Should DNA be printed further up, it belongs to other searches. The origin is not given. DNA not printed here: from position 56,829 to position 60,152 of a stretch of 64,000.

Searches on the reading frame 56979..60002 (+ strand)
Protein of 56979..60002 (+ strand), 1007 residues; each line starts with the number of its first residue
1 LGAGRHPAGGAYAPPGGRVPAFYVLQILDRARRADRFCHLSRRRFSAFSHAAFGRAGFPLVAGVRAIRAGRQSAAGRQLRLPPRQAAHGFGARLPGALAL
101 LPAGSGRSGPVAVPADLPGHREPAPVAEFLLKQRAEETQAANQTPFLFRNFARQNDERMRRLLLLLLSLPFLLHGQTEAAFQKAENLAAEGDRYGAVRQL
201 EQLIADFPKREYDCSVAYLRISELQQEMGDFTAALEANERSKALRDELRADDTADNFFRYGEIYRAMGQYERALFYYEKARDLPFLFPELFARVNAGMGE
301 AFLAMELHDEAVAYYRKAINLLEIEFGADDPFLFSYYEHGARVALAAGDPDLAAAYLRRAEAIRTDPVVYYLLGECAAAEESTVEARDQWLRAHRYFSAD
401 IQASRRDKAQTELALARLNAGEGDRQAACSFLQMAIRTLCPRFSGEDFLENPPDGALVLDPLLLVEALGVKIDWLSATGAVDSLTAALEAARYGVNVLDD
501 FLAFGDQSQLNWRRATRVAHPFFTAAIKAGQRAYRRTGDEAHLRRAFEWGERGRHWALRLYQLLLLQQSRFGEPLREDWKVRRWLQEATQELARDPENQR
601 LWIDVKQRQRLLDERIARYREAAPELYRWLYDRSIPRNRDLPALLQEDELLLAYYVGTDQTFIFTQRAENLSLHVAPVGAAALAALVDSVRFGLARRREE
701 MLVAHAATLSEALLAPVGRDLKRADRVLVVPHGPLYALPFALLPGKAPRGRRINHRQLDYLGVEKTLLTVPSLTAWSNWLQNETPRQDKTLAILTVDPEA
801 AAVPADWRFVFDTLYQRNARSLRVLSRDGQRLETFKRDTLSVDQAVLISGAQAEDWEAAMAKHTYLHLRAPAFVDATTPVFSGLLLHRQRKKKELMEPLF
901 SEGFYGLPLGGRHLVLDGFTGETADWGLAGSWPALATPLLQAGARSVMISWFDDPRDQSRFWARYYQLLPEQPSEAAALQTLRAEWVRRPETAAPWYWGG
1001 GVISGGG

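Call 24: search_protein_families(library=pfam, proteins=[window:56979-60002:+], max_evalue=0.001)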
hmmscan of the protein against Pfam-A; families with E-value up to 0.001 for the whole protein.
window:56979-60002:+ (1007 aa): 8 families
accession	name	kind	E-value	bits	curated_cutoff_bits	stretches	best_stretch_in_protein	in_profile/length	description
PF13424.12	TPR_12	-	1.3e-18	67.4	30.1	2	293-365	4-76/77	Tetratricopeptide repeat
PF12770.12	CHAT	-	6.2e-17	62.4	24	1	706-1005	4-288/289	CHAT domain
PF13181.12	TPR_8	-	2.3e-09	37.1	25.7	0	256-280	3-27/34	Tetratricopeptide repeat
PF00515.34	TPR_1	-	2e-07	31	27.8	0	261-280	8-27/34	Tetratricopeptide repeat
PF13174.12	TPR_6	-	1.4e-06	29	26.3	0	256-280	2-26/33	Tetratricopeptide repeat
PF07719.23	TPR_2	-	1.8e-05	24.9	27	1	256-282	3-29/34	Tetratricopeptide repeat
PF14559.12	TPR_19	-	0.00045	20.9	25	0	344-387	1-45/68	Tetratricopeptide repeat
PF13432.12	TPR_16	-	0.00051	20.9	32.7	1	341-394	4-57/65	Tetratricopeptide repeat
